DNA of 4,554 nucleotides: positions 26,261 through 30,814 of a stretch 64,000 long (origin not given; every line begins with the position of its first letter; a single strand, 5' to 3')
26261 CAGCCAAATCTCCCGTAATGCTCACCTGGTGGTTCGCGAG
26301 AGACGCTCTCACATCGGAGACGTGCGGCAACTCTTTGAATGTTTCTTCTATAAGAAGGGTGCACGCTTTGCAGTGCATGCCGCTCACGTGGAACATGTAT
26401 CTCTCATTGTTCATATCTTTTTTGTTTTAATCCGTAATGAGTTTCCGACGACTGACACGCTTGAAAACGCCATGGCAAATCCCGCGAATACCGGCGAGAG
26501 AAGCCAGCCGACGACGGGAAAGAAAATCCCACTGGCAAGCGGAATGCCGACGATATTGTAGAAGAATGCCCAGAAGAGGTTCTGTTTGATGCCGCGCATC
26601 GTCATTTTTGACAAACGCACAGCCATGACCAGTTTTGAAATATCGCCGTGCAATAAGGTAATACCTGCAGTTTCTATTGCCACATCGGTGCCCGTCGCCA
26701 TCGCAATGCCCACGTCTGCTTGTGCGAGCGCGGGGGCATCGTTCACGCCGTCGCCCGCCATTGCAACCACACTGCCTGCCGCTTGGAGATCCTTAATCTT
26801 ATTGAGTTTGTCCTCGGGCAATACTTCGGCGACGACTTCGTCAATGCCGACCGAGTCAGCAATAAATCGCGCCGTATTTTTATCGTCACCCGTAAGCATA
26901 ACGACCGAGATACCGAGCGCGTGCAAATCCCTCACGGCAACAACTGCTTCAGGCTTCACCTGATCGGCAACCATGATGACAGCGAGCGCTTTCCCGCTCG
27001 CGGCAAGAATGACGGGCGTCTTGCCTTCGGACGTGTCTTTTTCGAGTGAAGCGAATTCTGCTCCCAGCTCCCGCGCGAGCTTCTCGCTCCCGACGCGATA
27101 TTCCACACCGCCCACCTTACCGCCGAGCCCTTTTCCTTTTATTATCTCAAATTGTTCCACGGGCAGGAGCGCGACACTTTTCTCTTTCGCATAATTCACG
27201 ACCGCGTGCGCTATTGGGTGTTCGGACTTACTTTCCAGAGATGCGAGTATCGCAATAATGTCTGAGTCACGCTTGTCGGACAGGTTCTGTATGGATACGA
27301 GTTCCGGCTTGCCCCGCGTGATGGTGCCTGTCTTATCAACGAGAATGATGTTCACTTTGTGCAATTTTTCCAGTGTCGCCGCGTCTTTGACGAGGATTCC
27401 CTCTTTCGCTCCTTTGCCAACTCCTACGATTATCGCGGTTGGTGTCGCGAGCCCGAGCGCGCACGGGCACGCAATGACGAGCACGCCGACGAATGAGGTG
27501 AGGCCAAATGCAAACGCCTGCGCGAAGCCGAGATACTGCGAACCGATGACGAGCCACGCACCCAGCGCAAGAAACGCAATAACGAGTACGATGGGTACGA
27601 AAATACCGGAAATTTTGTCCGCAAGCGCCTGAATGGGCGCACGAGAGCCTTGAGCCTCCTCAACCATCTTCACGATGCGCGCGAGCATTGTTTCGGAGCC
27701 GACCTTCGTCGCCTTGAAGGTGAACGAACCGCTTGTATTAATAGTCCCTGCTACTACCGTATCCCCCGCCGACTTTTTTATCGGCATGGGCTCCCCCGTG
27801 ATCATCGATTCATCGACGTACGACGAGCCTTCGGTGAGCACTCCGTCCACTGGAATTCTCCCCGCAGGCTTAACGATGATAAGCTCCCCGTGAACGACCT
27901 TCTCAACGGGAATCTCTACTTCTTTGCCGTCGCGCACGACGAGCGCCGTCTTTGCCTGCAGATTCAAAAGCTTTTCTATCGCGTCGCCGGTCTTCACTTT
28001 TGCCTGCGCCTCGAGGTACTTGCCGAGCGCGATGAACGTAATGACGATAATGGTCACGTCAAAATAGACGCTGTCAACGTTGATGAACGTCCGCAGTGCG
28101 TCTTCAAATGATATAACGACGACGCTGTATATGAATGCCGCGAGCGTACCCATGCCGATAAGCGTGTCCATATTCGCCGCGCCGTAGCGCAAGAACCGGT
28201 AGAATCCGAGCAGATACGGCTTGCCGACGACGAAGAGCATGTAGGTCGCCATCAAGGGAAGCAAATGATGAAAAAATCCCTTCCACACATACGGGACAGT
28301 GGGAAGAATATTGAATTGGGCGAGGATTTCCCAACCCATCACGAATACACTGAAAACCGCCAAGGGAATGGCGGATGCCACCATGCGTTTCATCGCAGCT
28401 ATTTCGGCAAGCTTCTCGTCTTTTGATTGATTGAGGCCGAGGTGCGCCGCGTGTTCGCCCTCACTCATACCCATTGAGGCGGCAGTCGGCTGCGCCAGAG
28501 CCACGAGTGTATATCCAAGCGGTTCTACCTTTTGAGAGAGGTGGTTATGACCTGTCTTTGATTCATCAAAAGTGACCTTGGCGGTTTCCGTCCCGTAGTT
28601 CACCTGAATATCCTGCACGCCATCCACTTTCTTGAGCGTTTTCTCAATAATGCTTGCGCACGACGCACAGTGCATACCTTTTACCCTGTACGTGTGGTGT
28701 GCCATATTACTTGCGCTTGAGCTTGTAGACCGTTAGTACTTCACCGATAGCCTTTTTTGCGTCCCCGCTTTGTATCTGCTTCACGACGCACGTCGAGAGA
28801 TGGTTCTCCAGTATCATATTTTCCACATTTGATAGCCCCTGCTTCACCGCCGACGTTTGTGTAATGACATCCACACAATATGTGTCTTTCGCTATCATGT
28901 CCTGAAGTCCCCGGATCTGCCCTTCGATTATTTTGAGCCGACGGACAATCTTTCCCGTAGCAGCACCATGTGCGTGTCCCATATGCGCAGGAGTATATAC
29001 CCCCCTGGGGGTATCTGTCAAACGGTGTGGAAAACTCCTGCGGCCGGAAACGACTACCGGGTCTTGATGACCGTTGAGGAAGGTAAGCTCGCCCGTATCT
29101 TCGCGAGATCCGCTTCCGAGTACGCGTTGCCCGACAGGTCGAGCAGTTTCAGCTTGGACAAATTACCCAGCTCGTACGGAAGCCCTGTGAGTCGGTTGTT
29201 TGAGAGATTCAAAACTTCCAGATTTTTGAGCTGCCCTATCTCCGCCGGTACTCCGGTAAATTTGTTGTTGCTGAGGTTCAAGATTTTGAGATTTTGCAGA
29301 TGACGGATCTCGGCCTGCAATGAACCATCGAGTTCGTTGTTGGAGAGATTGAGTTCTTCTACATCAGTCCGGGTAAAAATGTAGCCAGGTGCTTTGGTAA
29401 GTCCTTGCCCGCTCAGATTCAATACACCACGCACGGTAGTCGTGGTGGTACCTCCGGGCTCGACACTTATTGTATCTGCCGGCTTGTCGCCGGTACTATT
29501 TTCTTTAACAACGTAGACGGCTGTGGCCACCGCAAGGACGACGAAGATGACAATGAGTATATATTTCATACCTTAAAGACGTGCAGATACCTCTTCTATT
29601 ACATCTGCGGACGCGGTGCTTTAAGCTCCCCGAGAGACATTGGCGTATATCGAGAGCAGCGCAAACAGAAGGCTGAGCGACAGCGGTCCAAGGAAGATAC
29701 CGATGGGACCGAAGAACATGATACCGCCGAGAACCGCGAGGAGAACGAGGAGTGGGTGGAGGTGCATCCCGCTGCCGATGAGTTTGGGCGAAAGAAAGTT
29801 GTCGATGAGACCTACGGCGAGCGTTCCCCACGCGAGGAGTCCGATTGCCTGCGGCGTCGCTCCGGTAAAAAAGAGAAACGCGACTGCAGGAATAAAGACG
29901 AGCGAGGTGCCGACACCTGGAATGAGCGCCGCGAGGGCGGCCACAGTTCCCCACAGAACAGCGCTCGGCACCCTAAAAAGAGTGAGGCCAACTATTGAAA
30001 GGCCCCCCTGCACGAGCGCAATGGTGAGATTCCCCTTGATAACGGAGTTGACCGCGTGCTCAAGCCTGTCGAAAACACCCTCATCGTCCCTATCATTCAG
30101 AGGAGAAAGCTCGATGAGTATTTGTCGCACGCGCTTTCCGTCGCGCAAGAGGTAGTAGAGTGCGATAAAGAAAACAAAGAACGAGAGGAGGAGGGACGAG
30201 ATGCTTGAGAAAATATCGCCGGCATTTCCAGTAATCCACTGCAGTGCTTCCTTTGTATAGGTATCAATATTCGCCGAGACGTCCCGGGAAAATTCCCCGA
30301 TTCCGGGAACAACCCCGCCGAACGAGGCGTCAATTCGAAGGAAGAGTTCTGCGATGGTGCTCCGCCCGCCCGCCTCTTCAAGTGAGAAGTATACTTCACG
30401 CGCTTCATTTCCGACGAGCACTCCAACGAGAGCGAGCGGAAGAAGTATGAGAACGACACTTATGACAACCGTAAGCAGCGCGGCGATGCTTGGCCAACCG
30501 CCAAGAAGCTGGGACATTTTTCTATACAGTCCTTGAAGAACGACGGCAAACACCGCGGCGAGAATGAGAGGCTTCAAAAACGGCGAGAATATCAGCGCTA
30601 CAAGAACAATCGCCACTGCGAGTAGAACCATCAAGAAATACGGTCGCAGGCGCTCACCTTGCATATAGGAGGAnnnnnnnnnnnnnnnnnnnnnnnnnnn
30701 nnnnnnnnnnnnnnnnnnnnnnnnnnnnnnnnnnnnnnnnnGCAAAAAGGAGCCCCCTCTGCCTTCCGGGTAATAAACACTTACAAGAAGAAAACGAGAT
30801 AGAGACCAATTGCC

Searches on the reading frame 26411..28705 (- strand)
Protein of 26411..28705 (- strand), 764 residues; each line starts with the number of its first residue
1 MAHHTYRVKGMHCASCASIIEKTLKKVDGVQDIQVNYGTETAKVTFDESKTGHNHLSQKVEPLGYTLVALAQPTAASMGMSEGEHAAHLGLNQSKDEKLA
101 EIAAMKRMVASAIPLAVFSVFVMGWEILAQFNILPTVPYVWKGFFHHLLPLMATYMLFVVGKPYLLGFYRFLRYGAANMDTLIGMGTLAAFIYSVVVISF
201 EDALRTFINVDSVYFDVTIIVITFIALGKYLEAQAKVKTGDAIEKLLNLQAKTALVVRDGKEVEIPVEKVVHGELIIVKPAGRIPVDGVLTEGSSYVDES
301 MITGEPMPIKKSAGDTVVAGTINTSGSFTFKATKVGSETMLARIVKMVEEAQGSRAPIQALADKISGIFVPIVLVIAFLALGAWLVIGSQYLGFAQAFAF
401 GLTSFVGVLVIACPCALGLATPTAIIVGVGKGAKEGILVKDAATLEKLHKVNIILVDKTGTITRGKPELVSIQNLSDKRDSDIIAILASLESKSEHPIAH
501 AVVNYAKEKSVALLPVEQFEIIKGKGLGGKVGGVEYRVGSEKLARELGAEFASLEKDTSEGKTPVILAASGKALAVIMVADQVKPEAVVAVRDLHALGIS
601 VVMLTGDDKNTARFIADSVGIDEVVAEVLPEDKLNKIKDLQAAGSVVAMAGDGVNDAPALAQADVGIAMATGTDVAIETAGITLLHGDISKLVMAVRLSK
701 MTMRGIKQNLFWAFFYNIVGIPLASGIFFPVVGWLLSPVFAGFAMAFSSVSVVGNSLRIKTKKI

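Call 101: search_protein_families(library=pfam, proteins=[window:26411-28705:-], max_evalue=0.00001)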
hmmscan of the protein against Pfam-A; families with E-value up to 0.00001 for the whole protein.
window:26411-28705:- (764 aa): 3 families
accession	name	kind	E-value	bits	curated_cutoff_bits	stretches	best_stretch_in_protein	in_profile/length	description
PF00122.25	E1-E2_ATPase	-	1e-58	198.3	28.1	1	249-434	2-180/181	E1-E2 ATPase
PF00702.32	Hydrolase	-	3.7e-33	116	26.4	1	452-664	2-191/191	haloacid dehalogenase-like hydrolase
PF00403.32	HMA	-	3.7e-18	66.1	24.8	1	5-66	1-62/62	Heavy-metal-associated domain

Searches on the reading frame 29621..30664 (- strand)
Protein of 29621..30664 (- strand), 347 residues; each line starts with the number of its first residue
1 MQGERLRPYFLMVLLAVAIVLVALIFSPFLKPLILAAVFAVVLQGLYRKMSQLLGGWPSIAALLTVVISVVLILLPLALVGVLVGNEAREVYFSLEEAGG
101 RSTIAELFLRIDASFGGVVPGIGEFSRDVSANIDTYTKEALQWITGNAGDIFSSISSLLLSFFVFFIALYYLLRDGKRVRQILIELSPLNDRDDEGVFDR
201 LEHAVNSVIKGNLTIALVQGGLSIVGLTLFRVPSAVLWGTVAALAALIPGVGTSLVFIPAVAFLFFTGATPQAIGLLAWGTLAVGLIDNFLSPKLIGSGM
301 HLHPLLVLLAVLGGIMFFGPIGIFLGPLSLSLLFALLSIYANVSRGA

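Call 101: search_protein_families(library=pfam, proteins=[window:29621-30664:-], max_evalue=0.00001)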
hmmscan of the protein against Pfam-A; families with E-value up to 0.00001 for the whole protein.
window:29621-30664:- (347 aa): 1 family
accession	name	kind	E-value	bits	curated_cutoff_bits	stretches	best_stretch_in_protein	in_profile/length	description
PF01594.21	AI-2E_transport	-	8.1e-51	173.6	34.3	1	11-339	3-325/327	AI-2E family transporter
